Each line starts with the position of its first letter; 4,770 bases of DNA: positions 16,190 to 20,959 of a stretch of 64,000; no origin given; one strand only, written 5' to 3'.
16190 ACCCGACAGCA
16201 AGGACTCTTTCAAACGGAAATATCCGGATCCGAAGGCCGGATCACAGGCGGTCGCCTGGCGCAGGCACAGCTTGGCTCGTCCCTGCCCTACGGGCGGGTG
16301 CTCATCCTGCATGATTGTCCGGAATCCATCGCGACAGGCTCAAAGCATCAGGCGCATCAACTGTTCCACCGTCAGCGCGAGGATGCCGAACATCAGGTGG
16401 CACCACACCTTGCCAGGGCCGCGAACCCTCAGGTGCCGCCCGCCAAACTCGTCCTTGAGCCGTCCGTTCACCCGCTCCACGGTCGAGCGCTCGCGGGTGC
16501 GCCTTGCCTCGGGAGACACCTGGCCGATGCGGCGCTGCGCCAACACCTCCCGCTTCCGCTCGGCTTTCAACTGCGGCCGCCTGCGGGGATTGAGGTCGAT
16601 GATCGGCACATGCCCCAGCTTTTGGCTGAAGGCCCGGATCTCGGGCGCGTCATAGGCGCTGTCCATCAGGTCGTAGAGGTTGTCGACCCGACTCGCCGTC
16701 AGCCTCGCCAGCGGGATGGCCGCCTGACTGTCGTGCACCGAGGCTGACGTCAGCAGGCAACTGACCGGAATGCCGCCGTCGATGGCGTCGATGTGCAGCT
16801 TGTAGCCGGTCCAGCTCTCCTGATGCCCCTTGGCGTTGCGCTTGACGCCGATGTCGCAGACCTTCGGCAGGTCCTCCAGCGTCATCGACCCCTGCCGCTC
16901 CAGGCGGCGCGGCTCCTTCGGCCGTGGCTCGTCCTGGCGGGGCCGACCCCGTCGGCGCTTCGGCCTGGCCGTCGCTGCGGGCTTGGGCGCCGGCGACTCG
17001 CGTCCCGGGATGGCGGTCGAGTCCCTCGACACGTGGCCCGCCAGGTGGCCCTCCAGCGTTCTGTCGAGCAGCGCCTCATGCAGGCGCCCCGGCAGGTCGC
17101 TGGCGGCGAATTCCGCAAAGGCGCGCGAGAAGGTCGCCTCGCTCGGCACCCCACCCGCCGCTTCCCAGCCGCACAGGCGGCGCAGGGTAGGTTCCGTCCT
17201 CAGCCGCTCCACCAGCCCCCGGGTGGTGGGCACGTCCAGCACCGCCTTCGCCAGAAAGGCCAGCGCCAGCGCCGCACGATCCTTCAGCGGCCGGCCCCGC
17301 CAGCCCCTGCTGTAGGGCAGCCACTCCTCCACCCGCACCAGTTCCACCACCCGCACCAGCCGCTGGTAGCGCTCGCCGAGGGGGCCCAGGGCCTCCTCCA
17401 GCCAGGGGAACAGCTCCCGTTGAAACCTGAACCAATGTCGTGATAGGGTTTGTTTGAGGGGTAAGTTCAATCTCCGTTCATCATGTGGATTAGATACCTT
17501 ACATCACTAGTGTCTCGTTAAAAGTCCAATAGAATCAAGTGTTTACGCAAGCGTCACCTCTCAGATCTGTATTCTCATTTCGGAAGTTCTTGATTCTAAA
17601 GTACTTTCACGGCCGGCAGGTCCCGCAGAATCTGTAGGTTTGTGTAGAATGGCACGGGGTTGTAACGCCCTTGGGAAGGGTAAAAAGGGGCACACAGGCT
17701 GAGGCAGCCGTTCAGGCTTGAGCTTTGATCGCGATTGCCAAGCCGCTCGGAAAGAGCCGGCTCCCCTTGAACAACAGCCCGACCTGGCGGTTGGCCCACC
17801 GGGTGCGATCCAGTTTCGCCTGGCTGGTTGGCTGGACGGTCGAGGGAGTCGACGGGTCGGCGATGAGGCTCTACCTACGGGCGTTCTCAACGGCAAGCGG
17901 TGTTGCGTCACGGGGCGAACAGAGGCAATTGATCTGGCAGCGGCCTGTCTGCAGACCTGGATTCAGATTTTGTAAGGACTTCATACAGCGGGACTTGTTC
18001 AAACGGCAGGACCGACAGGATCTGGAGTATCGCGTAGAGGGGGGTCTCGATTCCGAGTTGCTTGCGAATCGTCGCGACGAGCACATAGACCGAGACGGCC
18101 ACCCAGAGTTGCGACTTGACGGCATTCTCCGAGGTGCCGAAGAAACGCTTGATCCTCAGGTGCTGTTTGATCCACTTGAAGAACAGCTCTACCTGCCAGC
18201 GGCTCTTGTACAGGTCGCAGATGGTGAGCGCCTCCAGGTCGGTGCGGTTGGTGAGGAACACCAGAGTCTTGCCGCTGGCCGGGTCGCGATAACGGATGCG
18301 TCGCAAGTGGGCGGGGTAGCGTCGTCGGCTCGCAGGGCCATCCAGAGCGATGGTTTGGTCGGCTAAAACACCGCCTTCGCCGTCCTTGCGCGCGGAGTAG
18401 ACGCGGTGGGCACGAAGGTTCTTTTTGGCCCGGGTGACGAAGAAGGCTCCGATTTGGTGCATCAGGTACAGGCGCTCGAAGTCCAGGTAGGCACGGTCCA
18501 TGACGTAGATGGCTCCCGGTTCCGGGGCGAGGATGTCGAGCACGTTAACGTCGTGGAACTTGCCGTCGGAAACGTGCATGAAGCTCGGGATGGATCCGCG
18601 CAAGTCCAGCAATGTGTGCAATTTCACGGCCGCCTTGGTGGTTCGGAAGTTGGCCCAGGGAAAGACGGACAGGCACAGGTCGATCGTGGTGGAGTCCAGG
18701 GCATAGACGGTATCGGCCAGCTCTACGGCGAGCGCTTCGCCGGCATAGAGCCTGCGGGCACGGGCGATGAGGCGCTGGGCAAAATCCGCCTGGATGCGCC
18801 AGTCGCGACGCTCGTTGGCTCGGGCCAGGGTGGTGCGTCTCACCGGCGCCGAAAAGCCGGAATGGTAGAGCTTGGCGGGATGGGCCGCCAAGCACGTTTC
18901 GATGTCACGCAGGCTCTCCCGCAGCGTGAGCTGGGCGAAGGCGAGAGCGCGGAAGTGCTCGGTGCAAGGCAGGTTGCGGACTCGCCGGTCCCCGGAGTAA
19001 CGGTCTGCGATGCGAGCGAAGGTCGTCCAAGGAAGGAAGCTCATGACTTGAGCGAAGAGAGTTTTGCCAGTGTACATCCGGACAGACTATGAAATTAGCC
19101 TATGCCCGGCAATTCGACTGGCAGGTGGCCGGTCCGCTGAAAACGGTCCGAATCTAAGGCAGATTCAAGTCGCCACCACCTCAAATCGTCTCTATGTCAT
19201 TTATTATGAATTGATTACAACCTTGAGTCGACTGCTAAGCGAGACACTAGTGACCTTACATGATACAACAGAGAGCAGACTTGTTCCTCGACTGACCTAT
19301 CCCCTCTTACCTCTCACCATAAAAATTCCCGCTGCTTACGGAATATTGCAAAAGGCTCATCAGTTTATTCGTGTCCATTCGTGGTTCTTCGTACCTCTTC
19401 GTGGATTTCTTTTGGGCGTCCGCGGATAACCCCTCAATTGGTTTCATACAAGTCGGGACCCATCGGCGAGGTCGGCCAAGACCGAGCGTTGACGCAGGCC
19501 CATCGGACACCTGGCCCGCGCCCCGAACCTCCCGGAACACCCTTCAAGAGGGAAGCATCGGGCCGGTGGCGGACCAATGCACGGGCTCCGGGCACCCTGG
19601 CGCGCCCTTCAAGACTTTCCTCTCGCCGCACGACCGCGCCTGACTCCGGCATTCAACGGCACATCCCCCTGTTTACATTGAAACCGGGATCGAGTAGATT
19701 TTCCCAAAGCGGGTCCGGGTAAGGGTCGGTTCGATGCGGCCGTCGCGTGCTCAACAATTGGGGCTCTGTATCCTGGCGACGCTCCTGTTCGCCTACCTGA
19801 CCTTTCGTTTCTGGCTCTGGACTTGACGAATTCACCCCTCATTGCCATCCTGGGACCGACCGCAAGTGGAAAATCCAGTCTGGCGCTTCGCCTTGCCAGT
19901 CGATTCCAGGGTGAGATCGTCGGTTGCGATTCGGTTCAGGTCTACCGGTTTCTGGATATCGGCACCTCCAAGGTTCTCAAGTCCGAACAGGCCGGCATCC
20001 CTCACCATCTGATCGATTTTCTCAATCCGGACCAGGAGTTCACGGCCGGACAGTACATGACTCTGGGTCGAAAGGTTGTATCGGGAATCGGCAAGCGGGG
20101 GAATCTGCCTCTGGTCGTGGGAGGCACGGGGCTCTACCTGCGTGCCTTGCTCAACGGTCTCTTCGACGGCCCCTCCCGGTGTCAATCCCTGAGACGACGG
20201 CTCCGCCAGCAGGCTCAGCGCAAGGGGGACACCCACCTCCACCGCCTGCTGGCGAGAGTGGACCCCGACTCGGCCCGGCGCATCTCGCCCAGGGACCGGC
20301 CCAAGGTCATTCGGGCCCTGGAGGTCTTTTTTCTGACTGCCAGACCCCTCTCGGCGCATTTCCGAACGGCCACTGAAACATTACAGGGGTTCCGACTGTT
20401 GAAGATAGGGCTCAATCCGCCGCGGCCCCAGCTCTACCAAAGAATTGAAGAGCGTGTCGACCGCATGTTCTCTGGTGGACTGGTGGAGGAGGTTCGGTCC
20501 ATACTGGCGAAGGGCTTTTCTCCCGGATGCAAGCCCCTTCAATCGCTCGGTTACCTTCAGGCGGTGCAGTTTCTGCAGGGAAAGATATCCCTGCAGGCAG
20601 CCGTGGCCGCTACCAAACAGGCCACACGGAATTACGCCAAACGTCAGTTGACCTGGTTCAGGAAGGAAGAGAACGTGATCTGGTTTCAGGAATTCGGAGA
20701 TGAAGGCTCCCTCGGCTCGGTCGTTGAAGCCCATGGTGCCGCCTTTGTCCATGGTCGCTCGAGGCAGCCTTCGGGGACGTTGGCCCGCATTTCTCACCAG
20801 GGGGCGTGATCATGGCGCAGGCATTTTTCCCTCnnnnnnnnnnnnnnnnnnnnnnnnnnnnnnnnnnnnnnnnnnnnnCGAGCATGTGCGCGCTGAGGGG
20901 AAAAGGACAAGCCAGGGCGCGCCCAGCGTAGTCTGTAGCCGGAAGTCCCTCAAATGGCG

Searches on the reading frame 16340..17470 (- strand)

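Call 24: search_protein_families(library=pfam, proteins=[window:16340-17470:-], max_evalue=0.001)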
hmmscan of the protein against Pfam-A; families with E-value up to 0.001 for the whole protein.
window:16340-17470:- (376 aa): 3 families
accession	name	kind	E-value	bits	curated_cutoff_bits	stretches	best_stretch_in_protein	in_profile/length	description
PF01609.27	DDE_Tnp_1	-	1.3e-17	64.7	23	1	209-367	23-199/200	Transposase DDE domain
PF05598.16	DUF772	-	9.4e-10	38.8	23.1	1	59-123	1-66/74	Transposase domain (DUF772)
PF13751.12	DDE_Tnp_1_6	-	0.00043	21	25.1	1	312-371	63-124/125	Transposase DDE domain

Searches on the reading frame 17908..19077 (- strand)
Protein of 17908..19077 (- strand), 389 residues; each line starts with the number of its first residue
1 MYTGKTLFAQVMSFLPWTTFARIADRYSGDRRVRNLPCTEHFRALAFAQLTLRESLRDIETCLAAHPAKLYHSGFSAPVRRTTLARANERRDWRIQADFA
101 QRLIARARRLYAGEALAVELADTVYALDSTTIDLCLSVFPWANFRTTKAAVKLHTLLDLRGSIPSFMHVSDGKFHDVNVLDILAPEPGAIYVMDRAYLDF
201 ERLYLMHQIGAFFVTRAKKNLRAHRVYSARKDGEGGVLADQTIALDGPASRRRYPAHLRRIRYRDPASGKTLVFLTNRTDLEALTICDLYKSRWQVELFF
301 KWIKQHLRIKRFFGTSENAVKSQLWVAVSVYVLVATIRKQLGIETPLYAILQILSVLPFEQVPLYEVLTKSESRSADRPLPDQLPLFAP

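Call 24: search_protein_families(library=pfam, proteins=[window:17908-19077:-], max_evalue=0.001)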
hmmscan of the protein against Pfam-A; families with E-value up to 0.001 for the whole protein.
window:17908-19077:- (389 aa): 3 families
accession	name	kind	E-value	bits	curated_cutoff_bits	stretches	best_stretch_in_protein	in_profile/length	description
PF14294.11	DUF4372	-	1.7e-27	95.9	25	1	3-75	1-73/74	Domain of unknown function (DUF4372)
PF01609.27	DDE_Tnp_1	-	1.1e-26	94.3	23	1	122-333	4-200/200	Transposase DDE domain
PF13701.12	DDE_Tnp_1_4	-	0.00076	18.3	34.7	0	274-340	309-376/435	Transposase DDE domain group 1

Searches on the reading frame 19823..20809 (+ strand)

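Call 89: search_protein_families(library=pfam, proteins=[window:19823-20809:+], max_evalue=0.001)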
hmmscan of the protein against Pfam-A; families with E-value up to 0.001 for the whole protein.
window:19823-20809:+ (328 aa): 3 families
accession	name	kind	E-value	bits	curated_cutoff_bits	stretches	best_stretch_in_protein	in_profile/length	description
PF01715.23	IPPT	-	3.5e-82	276.2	23.6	1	39-282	1-243/243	IPP transferase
PF02224.24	Cytidylate_kin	-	0.00024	21.3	26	1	7-44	1-36/211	Cytidylate kinase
PF01745.22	IPT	-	0.00031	20.7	20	1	7-58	4-55/233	Isopentenyl transferase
